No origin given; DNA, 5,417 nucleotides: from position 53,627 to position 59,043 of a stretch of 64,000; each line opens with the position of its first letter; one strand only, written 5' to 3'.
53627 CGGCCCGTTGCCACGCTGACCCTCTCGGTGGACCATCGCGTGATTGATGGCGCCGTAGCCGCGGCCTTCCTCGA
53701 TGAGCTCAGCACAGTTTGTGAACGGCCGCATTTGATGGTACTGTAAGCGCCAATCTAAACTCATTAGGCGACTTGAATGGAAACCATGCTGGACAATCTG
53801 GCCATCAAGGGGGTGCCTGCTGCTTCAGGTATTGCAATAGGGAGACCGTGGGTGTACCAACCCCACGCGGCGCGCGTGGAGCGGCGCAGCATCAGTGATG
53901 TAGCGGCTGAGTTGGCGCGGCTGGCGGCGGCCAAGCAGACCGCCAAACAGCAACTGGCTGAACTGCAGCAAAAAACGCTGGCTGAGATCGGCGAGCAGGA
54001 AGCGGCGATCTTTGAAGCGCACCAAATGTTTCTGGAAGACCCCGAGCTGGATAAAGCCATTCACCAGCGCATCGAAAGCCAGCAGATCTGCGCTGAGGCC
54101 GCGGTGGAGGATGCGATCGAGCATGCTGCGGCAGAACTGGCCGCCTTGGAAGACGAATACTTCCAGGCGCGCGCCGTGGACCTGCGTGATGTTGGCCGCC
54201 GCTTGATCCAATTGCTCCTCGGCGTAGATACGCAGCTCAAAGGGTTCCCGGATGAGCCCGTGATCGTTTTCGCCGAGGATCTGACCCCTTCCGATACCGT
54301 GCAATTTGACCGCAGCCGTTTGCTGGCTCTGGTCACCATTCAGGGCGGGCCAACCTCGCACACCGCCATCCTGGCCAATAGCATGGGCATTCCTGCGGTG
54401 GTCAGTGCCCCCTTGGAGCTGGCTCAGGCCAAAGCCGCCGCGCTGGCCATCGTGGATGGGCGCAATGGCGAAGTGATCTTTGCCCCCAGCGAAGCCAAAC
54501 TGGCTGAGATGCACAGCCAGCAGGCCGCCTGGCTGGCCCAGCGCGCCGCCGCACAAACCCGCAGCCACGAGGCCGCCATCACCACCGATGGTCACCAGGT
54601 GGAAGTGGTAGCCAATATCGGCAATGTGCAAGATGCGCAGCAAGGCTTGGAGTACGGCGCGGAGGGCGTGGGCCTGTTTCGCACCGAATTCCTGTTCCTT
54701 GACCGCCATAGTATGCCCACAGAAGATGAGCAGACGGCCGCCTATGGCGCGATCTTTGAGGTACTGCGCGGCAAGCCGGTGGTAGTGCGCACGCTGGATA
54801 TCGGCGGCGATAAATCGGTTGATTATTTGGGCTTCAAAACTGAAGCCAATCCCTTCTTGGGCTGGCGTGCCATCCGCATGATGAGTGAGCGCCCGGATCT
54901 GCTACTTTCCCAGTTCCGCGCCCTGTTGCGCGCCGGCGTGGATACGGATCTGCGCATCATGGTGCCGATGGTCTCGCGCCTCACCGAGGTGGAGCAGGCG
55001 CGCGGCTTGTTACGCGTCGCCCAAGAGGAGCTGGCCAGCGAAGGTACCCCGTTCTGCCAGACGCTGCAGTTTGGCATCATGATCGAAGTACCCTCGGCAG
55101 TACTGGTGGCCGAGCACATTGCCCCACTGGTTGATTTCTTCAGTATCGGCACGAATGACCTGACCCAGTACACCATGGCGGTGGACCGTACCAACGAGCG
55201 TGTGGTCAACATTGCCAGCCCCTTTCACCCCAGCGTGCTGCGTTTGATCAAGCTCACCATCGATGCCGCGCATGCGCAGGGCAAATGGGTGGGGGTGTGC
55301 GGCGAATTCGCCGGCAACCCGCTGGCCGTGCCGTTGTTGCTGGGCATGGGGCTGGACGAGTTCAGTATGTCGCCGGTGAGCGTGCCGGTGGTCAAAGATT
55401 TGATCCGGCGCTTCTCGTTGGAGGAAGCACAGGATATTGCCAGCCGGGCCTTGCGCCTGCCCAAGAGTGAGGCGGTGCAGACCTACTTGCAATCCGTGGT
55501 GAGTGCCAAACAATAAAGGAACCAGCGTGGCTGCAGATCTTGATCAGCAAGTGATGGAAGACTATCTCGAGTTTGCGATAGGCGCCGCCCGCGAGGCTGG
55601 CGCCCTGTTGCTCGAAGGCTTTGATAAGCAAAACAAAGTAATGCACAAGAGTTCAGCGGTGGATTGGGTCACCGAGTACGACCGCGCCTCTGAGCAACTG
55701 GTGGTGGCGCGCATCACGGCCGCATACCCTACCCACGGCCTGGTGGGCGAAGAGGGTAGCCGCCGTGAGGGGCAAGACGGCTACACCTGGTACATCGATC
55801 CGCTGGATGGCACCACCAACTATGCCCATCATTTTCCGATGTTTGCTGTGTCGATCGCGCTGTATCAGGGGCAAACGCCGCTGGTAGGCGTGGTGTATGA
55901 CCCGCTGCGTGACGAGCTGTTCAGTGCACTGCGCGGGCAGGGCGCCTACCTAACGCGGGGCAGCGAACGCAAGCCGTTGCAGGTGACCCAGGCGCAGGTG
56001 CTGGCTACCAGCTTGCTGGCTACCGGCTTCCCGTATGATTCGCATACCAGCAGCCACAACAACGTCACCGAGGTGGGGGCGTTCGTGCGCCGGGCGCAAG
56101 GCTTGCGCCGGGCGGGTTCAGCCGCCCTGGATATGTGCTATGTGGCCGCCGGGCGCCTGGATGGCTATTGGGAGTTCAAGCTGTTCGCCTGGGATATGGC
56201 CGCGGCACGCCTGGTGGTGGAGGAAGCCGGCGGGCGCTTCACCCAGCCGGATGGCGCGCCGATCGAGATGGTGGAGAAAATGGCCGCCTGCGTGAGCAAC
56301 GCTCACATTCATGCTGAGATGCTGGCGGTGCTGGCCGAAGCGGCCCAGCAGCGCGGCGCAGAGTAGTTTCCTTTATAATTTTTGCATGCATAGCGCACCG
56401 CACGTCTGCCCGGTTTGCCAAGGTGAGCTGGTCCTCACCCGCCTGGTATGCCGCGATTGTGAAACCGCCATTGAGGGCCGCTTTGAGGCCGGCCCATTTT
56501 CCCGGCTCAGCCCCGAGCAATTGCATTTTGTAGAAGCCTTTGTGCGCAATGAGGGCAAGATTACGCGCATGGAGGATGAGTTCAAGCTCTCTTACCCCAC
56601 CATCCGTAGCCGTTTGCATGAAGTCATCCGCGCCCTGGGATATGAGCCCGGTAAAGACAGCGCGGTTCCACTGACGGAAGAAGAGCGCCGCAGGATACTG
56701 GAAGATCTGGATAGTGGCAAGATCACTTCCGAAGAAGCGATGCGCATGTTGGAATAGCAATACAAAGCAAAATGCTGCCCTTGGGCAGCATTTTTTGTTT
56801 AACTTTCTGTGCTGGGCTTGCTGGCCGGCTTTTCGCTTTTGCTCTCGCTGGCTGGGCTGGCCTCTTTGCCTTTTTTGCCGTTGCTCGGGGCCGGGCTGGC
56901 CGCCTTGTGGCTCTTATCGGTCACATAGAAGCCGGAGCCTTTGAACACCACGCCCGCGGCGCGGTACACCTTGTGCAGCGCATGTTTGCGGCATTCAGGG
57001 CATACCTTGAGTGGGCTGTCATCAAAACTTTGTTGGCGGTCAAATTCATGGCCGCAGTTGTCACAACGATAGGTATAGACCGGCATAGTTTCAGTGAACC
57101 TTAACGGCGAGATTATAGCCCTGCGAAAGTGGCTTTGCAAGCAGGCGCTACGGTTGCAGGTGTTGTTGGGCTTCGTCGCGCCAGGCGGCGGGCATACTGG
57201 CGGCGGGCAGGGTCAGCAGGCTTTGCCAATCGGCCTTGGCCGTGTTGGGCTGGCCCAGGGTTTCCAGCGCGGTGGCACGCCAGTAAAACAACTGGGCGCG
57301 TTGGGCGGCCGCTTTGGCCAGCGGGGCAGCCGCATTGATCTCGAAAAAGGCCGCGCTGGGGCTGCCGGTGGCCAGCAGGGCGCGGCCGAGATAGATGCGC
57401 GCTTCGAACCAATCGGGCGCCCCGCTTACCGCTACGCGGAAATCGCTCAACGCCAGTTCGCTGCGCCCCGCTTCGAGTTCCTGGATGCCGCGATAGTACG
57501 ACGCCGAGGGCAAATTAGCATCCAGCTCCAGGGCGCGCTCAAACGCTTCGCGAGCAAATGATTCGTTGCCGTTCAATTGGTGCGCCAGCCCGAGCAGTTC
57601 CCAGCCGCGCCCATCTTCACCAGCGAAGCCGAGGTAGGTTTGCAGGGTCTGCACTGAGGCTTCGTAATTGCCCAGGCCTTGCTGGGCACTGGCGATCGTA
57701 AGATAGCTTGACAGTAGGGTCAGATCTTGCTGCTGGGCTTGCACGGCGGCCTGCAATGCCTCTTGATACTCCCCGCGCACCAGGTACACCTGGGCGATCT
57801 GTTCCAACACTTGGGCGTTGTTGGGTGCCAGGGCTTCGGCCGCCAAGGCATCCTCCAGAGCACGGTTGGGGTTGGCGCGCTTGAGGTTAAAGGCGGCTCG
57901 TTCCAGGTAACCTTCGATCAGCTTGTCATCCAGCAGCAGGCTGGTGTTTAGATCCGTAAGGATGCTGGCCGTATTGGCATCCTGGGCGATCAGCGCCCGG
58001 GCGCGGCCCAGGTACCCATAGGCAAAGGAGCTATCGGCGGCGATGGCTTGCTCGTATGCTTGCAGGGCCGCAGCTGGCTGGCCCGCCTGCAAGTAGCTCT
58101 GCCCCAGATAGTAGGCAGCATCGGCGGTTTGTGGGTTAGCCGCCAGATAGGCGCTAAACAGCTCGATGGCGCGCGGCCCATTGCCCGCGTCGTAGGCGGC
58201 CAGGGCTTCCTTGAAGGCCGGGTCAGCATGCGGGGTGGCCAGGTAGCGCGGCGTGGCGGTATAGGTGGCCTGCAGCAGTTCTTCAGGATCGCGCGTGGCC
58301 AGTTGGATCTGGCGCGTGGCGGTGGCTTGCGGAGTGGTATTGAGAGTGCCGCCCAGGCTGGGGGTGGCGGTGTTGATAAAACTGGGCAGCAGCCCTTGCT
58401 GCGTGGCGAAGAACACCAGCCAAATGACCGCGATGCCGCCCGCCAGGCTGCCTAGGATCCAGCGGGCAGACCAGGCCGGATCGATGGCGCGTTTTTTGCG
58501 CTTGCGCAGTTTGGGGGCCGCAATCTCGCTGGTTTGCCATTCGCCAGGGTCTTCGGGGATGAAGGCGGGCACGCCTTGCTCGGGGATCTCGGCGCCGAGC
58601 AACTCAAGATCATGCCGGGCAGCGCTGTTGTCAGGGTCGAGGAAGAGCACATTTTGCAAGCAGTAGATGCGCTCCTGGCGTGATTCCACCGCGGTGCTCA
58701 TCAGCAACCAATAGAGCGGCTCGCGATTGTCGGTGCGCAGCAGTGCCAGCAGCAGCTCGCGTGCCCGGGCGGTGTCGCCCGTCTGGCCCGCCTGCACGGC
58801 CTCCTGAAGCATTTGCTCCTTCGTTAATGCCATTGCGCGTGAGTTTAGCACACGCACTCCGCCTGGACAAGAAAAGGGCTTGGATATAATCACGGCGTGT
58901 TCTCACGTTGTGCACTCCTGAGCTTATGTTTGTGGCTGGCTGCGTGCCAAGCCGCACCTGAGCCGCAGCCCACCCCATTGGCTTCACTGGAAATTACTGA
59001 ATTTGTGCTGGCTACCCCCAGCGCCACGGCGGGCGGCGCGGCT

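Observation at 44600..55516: Glucitol-family PTS operon without srlD that carries an embedded TPP-dependent E1ab/E2 module between the sugar genes and ptsI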

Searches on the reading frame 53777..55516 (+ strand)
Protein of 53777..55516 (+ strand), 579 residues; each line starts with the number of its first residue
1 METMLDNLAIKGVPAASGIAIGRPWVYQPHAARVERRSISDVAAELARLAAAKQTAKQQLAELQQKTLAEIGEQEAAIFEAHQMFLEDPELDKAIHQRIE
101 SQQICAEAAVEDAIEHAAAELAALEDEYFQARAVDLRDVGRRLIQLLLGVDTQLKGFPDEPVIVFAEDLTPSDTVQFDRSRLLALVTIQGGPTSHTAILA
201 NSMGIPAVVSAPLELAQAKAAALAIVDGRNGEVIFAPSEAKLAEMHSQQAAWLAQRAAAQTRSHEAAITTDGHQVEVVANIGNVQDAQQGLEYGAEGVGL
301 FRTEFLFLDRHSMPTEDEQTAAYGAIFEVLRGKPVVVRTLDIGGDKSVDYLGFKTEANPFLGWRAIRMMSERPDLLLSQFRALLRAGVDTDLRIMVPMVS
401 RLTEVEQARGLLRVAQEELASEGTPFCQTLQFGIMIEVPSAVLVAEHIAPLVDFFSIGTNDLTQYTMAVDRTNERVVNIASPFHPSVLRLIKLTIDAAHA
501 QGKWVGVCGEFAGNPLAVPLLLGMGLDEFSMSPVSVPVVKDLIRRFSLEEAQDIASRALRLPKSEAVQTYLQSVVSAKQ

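Call 4: search_protein_families(library=pfam, proteins=[window:53777-55516:+])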
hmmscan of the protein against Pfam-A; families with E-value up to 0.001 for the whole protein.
window:53777-55516:+ (579 aa): 3 families
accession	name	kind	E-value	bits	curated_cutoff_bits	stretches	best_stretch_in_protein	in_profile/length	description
PF02896.24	PEP-utilizers_C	-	2.1e-116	388.6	22.8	1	259-546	4-291/293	PEP-utilising enzyme, PEP-binding domain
PF05524.18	PEP-utilisers_N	-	7.8e-33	113.6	24.4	1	11-132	1-121/121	PEP-utilising enzyme, N-terminal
PF00391.29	PEP-utilizers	-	8.5e-21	73.8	23.1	1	159-231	2-72/72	PEP-utilising enzyme, mobile domain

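Call 5: search_protein_families(library=ncbifam, proteins=[window:53777-55516:+], max_evalue=0.00001)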
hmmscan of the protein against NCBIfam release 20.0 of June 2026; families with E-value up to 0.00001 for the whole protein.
window:53777-55516:+ (579 aa): 8 families
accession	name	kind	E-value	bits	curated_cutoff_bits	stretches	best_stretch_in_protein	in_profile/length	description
TIGR01417.1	PTS_I_fam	equivalog_domain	3.5e-187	623.3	341.7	1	10-571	1-564/565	phosphoenolpyruvate--protein phosphotransferase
NF008382.0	PRK11177.1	equivalog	6.9e-179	596.2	824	1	10-577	2-571/575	phosphoenolpyruvate-protein phosphotransferase PtsI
NF008283.0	PRK11061.1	equivalog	1.1e-135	453.8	583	1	8-575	169-735/748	phosphoenolpyruvate--protein phosphotransferase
NF005057.0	PRK06464.1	equivalog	9e-56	189.4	598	2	326-546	564-788/798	phosphoenolpyruvate synthase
TIGR01418.1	PEP_synth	equivalog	5.9e-53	180.3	739.75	2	326-542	558-778/784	pyruvate, water dikinase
NF008478.1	PRK11377.1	equivalog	5.2e-43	147.7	520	1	18-234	256-471/473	dihydroxyacetone kinase phosphoryl donor subunit DhaM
TIGR01828.1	pyru_phos_dikin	equivalog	5.7e-43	147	843.45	2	355-540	651-857/865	pyruvate, phosphate dikinase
NF004531.0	PRK05878.1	equivalog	3.7e-06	25.8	456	1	159-255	382-477/534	pyruvate, phosphate dikinase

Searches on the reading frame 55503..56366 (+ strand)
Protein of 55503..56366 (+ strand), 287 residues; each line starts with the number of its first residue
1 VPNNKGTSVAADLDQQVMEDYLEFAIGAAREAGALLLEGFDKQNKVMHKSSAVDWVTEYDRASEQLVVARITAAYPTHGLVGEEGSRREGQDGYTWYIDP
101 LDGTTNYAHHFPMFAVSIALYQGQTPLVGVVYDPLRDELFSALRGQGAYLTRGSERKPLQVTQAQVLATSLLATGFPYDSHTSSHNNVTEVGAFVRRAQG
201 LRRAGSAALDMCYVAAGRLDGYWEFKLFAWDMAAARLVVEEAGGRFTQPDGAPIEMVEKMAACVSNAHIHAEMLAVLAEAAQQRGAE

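Call 4: search_protein_families(library=pfam, proteins=[window:55503-56366:+])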
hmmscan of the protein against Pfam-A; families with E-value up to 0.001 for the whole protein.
window:55503-56366:+ (287 aa): 1 family
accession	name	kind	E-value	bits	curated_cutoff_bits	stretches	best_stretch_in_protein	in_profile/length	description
PF00459.30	Inositol_P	-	5.2e-72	243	27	1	19-277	3-265/271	Inositol monophosphatase family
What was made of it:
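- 55527..56366 (+): IMPase-family phosphatase; start uncertain (55503, 55527 or 55554). Linked to the module in Chloroflexota; role unknown. Inositol_P 5.2e-72 (call 4).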

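Call 5: search_protein_families(library=ncbifam, proteins=[window:55503-56366:+], max_evalue=0.00001)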
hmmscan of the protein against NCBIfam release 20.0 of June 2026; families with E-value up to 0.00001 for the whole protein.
window:55503-56366:+ (287 aa): 7 families
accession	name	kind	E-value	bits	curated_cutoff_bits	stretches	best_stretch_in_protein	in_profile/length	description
NF008027.1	PRK10757.1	equivalog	3.6e-57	193.3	332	1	18-276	1-256/267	inositol-1-monophosphatase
TIGR02067.1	his_9_HisN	equivalog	1e-50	172.6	275.15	1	23-277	3-251/252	histidinol-phosphatase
NF009321.0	PRK12676.1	equivalog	2e-38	132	264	1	39-277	27-262/264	bifunctional fructose-bisphosphatase/inositol-phosphate phosphatase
TIGR01331.1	bisphos_cysQ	equivalog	6.1e-36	124.3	228.8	1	25-260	5-238/250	3'(2'),5'-bisphosphate nucleotidase CysQ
NF010678.0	PRK14076.1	equivalog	4e-25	88.7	493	1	62-282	48-288/570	bifunctional NADP phosphatase/NAD kinase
NF008182.0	PRK10931.1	equivalog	1.6e-18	66.7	379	1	26-257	6-231/246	3'(2'),5'-bisphosphate nucleotidase CysQ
TIGR01330.1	bisphos_HAL2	equivalog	1.3e-09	37.4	267.05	0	139-256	199-322/359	3'(2'),5'-bisphosphate nucleotidase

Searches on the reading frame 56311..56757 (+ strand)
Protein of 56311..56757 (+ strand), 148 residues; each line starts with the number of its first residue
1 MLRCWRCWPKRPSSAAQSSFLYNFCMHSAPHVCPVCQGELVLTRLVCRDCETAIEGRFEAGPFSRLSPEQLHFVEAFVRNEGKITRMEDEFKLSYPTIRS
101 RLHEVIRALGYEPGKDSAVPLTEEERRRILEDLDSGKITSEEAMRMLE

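Call 4: search_protein_families(library=pfam, proteins=[window:56311-56757:+])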
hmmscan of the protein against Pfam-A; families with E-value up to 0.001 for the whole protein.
window:56311-56757:+ (148 aa): 3 families
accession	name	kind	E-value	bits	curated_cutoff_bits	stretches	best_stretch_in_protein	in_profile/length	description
PF09862.15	DUF2089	-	5.6e-20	71.2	33.4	1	66-112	1-47/47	Domain of unknown function (DUF2089)-HTH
PF22747.2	Zn_ribbon_DUF2089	-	1e-12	48.4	27.6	1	33-64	1-32/32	DUF2089 zinc ribbon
PF22746.1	SHOCT-like_DUF2089-C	-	2.2e-06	27.5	27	1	124-148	1-25/32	SHOCT-like domain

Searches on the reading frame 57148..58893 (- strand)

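Call 4: search_protein_families(library=pfam, proteins=[window:57148-58893:-])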
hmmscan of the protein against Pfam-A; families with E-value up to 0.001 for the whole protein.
window:57148-58893:- (581 aa): 12 families
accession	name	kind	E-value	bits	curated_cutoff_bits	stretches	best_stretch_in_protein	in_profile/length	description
PF13432.12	TPR_16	-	2.2e-16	60.4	32.7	2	228-288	2-62/65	Tetratricopeptide repeat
PF07719.23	TPR_2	-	2.5e-15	55.7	27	1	257-287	1-31/34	Tetratricopeptide repeat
PF00515.34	TPR_1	-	2.8e-13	49.5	27.8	1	257-289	1-33/34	Tetratricopeptide repeat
PF14559.12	TPR_19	-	9.3e-13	48.8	25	1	234-288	2-56/68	Tetratricopeptide repeat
PF13181.12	TPR_8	-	9.4e-12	44.5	25.7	0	258-288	2-32/34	Tetratricopeptide repeat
PF13428.12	TPR_14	-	2.2e-10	40.6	23.5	0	258-299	2-43/44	Tetratricopeptide repeat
PF13431.12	TPR_17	-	3.2e-10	39.9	24.4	0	355-381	8-34/34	Tetratricopeptide repeat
PF12895.13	ANAPC3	-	8.8e-08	32.8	27.2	1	241-295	7-61/82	Anaphase-promoting complex, cyclosome, subunit 3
PF13424.12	TPR_12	-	6.9e-07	29.8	30.1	1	241-287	28-75/77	Tetratricopeptide repeat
PF23914.1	TPR_CcmH_CycH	-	1e-06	29.1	42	0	417-462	39-84/158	Cytochrome c-type biogenesis protein H TPR domain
PF14561.12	TPR_20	-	5.1e-05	24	25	0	244-290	9-55/90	Tetratricopeptide repeat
PF13414.12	TPR_11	-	0.0005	20.1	26.8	0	264-301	1-38/42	TPR repeat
